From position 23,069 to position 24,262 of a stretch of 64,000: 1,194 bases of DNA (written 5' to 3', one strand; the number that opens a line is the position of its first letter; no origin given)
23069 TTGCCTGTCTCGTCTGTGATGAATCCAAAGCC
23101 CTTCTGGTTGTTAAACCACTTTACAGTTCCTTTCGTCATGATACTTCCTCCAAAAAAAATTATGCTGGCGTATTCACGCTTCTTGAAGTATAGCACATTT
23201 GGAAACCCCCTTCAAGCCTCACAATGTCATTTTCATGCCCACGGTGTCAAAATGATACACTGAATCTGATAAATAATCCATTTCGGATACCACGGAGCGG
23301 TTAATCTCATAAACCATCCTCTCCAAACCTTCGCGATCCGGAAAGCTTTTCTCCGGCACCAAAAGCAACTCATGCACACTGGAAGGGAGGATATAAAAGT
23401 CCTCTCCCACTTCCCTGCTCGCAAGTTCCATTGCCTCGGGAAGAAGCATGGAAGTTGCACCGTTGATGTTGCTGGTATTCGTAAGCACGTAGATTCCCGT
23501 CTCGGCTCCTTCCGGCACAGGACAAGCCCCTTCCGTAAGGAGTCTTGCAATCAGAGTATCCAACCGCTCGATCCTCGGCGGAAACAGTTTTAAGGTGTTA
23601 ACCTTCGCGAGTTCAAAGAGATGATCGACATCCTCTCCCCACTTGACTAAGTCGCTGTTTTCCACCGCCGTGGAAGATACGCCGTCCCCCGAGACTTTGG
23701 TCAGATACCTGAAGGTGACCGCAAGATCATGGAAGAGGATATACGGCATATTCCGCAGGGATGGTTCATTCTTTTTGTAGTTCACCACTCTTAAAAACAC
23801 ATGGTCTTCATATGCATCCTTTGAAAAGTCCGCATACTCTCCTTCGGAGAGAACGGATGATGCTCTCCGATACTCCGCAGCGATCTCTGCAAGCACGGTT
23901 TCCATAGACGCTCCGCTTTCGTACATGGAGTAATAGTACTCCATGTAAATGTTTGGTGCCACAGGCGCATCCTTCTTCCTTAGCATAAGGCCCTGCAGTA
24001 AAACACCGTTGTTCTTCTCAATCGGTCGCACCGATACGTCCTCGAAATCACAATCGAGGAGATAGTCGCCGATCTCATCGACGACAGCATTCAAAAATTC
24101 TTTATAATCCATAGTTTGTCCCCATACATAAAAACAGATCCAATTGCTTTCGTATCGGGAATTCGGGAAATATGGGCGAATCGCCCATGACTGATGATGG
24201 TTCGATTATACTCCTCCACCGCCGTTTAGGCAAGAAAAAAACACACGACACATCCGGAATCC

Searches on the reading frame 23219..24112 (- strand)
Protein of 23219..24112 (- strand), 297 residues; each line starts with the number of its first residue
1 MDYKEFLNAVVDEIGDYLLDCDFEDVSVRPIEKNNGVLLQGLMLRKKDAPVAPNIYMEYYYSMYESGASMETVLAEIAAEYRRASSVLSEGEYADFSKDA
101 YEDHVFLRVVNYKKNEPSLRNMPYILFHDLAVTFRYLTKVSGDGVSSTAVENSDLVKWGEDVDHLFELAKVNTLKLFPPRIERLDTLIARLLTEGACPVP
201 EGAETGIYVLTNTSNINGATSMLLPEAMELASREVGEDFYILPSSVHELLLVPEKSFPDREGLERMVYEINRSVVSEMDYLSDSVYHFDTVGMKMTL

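Call 74: search_protein_families(library=pfam, proteins=[window:23219-24112:-], max_evalue=0.00001)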
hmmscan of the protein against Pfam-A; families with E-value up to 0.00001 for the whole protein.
window:23219-24112:- (297 aa): 1 family
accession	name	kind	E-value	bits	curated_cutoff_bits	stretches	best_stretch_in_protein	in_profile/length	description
PF18941.5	DUF5688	-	3.1e-80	270.3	34.5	1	3-289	1-289/290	Family of unknown function (DUF5688)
